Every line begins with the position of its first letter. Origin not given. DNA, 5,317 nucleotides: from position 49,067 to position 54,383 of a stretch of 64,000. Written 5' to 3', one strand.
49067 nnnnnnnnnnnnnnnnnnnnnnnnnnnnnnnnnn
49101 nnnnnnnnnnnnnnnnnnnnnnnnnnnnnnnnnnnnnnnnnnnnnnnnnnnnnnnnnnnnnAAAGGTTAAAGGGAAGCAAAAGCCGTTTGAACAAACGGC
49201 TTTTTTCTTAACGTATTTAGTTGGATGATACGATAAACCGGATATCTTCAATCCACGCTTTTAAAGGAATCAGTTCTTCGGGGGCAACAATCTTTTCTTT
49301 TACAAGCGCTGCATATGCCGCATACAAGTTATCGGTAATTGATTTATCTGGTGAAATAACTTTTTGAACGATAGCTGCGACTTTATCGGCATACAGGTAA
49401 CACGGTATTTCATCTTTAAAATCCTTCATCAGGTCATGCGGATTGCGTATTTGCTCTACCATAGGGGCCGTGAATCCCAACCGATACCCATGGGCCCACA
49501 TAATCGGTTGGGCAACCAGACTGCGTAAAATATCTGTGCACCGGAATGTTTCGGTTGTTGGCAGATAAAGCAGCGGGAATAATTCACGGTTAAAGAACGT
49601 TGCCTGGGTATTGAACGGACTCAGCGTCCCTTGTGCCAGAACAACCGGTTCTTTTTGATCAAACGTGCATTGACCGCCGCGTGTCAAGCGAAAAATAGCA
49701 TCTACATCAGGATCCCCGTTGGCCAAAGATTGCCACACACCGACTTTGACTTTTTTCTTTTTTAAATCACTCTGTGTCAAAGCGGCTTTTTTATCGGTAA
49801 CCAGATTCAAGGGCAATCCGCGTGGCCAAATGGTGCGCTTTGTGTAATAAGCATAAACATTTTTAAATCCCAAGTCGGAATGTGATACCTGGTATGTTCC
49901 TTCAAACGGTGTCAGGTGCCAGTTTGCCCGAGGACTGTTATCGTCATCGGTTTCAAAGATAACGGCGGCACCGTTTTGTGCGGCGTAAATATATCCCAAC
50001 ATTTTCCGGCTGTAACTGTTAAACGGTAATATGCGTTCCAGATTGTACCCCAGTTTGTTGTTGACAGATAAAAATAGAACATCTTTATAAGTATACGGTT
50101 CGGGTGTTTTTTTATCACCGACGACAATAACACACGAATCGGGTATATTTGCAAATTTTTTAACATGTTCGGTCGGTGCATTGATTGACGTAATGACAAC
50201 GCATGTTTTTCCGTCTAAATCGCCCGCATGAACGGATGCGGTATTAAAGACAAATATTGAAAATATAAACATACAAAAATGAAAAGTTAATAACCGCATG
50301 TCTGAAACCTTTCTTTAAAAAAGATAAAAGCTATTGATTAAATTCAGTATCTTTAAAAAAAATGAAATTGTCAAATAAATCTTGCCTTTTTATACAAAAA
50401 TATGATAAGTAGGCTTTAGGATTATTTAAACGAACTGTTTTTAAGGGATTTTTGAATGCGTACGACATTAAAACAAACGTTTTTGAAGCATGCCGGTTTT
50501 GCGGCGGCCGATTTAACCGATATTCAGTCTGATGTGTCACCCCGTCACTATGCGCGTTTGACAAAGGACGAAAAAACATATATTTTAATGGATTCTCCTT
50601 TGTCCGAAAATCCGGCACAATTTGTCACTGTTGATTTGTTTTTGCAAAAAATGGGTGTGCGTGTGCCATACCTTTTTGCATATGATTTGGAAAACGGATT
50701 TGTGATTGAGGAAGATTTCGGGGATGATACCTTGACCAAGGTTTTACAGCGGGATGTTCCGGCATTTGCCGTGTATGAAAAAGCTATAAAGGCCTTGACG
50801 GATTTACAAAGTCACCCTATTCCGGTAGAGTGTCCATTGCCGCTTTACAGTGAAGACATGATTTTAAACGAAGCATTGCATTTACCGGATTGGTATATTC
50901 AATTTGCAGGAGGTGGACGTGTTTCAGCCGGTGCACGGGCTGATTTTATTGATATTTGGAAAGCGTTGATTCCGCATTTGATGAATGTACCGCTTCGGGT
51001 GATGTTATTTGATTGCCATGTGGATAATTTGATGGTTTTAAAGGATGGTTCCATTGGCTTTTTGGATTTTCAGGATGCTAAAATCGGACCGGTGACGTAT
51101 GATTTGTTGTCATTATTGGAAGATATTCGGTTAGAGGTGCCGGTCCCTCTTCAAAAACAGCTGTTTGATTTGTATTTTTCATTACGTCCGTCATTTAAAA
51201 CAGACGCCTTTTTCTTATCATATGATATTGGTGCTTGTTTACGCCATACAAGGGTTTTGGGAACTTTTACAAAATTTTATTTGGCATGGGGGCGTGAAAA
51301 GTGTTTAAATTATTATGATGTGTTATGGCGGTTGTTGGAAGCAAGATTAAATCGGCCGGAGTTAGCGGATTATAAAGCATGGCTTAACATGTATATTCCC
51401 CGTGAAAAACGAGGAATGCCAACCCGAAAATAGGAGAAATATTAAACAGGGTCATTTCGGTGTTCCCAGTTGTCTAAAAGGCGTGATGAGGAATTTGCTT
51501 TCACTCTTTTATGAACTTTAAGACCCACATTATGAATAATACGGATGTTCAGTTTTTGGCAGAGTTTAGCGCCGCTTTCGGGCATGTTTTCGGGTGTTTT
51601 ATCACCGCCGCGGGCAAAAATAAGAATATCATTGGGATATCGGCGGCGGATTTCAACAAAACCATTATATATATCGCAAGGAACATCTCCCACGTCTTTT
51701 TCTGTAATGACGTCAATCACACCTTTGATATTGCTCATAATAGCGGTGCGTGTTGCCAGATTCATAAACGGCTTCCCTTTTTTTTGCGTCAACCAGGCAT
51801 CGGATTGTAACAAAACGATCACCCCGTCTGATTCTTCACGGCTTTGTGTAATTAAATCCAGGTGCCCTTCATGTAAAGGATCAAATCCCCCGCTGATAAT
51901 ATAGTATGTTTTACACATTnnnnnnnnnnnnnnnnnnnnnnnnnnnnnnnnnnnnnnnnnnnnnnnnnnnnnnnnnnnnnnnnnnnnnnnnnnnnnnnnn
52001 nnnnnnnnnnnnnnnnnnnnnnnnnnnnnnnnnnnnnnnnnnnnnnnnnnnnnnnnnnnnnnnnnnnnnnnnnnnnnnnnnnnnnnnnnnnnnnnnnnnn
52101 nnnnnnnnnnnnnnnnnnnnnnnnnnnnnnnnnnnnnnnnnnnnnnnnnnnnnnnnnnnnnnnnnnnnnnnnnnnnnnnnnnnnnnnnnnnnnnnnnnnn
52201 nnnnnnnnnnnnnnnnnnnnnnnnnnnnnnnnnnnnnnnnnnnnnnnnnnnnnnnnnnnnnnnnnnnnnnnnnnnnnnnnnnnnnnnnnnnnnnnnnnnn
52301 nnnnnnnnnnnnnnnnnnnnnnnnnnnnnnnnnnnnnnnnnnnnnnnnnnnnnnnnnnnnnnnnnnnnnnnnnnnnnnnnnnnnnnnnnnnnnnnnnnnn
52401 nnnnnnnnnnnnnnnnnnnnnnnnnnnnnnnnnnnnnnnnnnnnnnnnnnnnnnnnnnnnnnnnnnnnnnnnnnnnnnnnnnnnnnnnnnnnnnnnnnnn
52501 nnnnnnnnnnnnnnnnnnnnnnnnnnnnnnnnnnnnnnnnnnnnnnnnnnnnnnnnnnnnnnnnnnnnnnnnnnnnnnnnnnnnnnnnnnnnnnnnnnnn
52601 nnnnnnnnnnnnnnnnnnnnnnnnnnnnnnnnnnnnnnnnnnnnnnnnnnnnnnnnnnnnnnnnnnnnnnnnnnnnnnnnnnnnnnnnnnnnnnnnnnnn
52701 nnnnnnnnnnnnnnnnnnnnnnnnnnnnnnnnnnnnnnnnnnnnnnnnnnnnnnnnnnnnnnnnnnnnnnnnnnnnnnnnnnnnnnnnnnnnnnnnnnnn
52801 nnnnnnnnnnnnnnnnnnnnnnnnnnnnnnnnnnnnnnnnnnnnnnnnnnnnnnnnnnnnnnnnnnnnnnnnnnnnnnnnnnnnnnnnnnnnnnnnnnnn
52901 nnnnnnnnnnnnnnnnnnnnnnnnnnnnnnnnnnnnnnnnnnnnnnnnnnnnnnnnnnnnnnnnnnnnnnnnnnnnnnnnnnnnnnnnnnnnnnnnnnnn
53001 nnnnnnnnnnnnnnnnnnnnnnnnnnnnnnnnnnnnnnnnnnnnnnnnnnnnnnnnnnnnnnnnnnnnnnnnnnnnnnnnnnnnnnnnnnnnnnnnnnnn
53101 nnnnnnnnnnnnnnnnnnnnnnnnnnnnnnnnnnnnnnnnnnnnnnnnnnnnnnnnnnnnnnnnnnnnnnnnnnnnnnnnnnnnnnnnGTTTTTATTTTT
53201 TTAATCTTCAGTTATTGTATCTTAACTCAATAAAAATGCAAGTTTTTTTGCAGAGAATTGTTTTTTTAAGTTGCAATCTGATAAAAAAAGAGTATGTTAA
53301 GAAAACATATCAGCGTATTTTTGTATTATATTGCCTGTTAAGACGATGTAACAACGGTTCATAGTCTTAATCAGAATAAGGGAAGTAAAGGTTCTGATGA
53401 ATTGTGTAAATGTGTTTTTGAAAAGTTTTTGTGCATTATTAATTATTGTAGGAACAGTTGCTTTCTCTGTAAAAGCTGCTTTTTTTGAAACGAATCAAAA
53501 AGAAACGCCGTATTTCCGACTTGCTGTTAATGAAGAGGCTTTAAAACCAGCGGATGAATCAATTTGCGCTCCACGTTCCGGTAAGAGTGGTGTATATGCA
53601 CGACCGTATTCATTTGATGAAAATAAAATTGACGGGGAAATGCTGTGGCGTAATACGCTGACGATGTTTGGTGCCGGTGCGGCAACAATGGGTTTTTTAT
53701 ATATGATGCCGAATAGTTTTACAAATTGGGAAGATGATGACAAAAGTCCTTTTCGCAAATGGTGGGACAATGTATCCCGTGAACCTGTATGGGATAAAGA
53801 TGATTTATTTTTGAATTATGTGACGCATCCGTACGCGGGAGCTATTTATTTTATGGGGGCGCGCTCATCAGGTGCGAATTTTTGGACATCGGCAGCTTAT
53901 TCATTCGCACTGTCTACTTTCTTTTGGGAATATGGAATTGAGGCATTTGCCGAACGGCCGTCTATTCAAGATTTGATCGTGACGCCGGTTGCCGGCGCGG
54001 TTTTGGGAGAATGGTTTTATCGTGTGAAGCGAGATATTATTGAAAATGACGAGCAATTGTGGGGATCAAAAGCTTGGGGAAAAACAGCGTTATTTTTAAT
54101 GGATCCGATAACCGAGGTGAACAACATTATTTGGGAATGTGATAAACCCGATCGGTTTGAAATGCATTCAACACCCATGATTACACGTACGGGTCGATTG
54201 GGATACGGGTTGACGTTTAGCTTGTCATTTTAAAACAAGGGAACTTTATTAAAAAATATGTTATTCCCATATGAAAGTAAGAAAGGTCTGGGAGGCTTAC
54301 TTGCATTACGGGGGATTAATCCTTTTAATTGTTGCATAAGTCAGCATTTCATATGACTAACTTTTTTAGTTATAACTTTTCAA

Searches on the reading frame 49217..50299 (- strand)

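Call 3: search_protein_families(library=pfam, proteins=[window:49217-50299:-], max_evalue=0.01)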
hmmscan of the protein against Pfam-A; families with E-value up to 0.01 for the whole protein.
window:49217-50299:- (360 aa): 1 family
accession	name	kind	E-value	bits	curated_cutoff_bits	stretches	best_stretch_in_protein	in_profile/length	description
PF03385.23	STELLO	-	1.2e-08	34.6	27.8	1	253-354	1-103/387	STELLO glycosyltransferases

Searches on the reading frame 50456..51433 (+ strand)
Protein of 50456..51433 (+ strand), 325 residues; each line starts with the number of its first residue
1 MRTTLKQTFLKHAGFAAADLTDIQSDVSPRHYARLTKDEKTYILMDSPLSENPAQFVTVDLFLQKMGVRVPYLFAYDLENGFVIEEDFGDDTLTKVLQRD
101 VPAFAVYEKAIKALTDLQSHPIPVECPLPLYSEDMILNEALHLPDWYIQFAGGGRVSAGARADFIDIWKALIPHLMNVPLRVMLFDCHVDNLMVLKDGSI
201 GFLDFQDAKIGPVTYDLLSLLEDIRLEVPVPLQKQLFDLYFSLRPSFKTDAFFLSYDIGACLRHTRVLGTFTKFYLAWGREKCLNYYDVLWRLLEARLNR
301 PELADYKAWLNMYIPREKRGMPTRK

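Call 56: search_protein_families(library=pfam, proteins=[window:50456-51433:+], max_evalue=0.01)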
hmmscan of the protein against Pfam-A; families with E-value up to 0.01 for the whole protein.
window:50456-51433:+ (325 aa): 2 families
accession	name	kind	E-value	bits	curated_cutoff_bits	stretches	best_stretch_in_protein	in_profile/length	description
PF01636.29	APH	-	1e-23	84.8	23.2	1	20-243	2-232/239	Phosphotransferase enzyme family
PF02958.26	EcKL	-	0.0097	15.7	22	0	186-241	221-282/294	Ecdysteroid kinase-like family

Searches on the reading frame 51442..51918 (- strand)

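Call 56: search_protein_families(library=pfam, proteins=[window:51442-51918:-], max_evalue=0.01)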
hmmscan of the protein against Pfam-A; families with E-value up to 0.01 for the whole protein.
window:51442-51918:- (158 aa): 1 family
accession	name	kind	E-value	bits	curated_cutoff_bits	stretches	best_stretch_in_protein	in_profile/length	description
PF01467.32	CTP_transf_like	-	1e-11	45.6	21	1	8-110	2-93/133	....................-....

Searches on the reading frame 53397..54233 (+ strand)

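Call 56: search_protein_families(library=pfam, proteins=[window:53397-54233:+], max_evalue=0.01)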
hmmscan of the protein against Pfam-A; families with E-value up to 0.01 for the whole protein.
window:53397-54233:+ (278 aa): 1 family
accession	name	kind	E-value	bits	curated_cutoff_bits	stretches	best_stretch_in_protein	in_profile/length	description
PF13084.11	DUF3943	-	1.5e-43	147.5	27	1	130-238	2-108/108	Domain of unknown function (DUF3943)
